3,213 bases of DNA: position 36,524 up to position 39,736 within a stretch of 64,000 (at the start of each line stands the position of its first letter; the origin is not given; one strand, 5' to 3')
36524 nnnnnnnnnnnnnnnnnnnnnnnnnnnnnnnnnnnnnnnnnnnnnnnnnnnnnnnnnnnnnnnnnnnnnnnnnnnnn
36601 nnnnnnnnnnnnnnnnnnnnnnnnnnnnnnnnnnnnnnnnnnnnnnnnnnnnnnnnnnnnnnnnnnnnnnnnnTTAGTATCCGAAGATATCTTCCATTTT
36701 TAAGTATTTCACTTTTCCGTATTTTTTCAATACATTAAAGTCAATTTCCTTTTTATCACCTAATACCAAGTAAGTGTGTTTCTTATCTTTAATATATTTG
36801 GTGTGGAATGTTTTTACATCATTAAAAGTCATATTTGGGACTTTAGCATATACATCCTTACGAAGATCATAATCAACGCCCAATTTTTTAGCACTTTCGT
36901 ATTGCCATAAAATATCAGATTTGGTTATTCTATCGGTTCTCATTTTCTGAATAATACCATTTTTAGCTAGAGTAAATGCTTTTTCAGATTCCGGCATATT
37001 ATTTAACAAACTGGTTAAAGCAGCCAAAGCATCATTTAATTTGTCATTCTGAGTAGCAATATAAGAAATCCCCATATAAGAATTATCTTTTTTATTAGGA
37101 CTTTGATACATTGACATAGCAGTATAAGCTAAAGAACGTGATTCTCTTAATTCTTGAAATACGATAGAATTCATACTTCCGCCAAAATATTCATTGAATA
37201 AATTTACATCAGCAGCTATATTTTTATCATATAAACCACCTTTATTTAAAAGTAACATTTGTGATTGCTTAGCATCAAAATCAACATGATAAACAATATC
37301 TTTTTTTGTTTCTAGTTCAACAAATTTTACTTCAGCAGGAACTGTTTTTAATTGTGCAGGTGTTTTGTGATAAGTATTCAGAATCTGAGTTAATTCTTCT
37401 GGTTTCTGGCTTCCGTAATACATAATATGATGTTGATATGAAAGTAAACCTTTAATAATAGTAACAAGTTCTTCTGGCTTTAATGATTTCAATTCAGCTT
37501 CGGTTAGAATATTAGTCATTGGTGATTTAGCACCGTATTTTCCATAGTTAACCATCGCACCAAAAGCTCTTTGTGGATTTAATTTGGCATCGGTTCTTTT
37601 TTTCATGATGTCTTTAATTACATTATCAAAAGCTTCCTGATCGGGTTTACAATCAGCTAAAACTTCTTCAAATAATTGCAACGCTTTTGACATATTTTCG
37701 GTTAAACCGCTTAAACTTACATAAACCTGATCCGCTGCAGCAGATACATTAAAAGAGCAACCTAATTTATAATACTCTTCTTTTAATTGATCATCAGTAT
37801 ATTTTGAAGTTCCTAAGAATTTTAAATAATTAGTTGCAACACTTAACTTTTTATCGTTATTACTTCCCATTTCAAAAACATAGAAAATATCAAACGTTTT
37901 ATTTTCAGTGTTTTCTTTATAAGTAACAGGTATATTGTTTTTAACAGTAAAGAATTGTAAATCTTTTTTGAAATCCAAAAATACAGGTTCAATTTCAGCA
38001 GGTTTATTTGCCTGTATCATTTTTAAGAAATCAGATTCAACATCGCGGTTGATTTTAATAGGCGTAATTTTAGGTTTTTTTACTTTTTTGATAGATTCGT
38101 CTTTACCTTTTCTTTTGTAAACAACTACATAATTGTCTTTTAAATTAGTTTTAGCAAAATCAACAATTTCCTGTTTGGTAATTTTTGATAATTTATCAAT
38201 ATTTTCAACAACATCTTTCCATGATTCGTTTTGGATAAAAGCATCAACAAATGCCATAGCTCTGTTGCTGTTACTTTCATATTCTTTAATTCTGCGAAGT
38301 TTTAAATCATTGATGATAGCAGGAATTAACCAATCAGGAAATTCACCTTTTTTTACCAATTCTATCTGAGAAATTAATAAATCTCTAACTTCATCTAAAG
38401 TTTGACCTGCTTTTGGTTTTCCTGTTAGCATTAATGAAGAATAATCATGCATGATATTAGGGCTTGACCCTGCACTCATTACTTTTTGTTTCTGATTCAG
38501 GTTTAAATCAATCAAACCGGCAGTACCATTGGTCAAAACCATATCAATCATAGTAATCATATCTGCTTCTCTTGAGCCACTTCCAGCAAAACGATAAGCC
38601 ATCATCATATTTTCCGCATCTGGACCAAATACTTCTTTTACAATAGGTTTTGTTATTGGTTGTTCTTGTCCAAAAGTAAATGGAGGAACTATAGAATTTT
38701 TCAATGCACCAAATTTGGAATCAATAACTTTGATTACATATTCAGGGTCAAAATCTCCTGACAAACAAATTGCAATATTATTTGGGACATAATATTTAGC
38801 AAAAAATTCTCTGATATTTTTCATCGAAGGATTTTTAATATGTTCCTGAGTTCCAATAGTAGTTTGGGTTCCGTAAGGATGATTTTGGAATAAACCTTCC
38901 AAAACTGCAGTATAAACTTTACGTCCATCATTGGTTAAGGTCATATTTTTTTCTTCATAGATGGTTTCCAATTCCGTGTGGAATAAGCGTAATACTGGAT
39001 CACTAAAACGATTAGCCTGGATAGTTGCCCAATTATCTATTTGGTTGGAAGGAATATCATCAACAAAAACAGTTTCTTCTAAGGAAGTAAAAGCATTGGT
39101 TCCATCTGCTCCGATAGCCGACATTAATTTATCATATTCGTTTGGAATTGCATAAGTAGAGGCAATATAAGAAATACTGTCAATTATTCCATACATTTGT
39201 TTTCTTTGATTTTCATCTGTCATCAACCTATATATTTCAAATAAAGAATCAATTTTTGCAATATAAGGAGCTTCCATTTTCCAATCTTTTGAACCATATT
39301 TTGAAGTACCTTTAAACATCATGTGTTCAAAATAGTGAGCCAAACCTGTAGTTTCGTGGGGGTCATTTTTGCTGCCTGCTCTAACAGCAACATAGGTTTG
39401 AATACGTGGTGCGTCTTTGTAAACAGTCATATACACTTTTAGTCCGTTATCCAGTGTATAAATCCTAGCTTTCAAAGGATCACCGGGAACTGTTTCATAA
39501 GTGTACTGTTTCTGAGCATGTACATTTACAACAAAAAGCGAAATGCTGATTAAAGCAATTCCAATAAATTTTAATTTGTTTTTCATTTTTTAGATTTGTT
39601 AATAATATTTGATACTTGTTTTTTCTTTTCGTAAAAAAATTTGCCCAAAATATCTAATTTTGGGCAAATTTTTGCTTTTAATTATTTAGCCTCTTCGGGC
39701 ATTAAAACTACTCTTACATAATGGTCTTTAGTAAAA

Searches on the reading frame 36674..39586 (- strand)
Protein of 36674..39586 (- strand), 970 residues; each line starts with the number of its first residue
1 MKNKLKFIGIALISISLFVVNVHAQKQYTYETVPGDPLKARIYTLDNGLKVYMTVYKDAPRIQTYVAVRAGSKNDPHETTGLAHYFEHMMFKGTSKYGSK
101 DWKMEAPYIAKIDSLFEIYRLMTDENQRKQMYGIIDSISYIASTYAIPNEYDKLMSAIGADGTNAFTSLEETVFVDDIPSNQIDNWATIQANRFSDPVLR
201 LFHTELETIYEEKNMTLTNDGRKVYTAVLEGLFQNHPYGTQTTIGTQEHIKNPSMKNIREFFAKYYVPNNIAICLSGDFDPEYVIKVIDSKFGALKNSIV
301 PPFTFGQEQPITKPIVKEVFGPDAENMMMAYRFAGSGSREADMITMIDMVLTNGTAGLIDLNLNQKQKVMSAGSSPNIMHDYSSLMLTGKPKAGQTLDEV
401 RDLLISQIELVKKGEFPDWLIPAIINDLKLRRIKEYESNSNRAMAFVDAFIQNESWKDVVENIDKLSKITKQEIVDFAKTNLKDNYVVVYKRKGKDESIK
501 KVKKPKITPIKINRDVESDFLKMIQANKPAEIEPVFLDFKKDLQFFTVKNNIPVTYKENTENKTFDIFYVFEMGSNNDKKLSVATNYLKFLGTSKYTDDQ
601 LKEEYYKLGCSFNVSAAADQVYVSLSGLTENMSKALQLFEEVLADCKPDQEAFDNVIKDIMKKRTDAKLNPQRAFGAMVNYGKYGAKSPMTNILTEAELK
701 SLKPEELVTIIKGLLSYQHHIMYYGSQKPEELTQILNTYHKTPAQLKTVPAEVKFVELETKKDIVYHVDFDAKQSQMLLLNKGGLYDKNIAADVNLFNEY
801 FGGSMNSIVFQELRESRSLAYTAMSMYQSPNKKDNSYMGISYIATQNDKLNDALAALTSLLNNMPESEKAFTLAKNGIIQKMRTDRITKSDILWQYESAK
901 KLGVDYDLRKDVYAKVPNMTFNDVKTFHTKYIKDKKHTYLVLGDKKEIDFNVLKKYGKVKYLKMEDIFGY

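Call 96: search_protein_families(library=pfam, proteins=[window:36674-39586:-], max_evalue=0.001)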
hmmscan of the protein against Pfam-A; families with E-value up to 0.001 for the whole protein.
window:36674-39586:- (970 aa): 2 families
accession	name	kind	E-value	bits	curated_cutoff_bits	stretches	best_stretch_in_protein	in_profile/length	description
PF05193.26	Peptidase_M16_C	-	3.4e-32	112.2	23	2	256-426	5-179/181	Peptidase M16 inactive domain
PF00675.25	Peptidase_M16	-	5e-23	82.1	22.3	2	63-100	14-51/149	Insulinase (Peptidase family M16)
